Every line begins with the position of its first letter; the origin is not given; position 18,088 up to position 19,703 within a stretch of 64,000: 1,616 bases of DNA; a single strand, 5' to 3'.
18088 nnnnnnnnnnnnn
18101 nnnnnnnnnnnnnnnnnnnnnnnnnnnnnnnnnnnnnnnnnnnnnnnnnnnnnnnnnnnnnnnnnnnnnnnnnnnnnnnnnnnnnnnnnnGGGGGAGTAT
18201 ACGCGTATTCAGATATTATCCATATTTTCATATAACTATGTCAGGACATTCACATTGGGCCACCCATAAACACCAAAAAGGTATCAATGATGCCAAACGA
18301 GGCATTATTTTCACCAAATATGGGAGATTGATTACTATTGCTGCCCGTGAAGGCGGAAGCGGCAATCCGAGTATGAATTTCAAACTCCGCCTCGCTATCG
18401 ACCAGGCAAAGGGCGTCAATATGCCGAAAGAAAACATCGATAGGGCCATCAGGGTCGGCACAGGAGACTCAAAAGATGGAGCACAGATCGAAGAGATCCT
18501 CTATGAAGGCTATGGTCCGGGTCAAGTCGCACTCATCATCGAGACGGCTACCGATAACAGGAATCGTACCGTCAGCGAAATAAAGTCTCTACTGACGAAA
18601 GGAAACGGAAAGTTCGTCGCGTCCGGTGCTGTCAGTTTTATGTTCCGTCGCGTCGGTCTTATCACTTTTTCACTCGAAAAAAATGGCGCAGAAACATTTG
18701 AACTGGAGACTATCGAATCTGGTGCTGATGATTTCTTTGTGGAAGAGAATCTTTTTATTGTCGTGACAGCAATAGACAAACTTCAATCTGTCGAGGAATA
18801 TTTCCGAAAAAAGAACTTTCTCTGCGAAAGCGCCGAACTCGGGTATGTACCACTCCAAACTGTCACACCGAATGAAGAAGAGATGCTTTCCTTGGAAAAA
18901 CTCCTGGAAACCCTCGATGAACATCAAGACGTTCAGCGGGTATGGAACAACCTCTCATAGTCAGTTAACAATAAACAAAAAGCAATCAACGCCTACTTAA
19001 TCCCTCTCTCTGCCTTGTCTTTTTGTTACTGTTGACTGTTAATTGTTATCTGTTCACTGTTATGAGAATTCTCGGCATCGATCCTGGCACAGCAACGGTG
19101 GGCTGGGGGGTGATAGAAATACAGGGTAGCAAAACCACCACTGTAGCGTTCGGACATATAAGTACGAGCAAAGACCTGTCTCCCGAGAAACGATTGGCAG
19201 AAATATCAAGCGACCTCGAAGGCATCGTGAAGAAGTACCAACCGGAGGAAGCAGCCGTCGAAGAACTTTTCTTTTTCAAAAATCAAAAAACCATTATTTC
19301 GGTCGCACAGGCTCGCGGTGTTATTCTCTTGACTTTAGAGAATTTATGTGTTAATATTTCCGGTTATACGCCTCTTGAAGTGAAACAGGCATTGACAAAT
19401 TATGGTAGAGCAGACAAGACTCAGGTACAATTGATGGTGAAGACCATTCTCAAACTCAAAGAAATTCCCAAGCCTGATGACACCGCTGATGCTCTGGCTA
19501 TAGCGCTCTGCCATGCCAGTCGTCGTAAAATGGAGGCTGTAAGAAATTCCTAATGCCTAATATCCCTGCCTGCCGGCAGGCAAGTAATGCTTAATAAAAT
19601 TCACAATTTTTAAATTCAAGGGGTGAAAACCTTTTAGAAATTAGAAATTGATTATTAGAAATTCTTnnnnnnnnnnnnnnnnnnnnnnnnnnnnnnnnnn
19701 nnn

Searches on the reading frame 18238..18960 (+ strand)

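Call 10: search_protein_families(library=pfam, proteins=[window:18238-18960:+])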
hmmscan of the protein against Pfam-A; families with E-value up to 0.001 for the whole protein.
window:18238-18960:+ (240 aa): 2 families
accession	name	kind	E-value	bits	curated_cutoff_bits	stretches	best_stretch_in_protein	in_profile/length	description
PF01709.26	Transcrip_reg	-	4.1e-47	160.3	27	1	85-239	2-160/160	TACO1/YebC second and third domain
PF20772.2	TACO1_YebC_N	-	4.9e-28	97.8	36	1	5-76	1-72/73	TACO1/YebC protein N-terminal domain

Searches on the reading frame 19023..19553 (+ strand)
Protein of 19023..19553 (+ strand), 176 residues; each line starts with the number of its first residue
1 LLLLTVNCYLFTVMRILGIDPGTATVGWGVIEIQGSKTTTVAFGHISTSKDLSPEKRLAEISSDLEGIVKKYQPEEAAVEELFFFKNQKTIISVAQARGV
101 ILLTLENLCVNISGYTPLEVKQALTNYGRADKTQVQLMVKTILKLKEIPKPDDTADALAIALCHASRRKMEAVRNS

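Call 10: search_protein_families(library=pfam, proteins=[window:19023-19553:+])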
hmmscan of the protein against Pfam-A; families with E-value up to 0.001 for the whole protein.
window:19023-19553:+ (176 aa): 1 family
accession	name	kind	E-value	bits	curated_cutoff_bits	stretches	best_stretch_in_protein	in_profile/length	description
PF02075.23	RuvC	-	1e-48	165.5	22.2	1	16-164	1-148/148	Crossover junction endodeoxyribonuclease RuvC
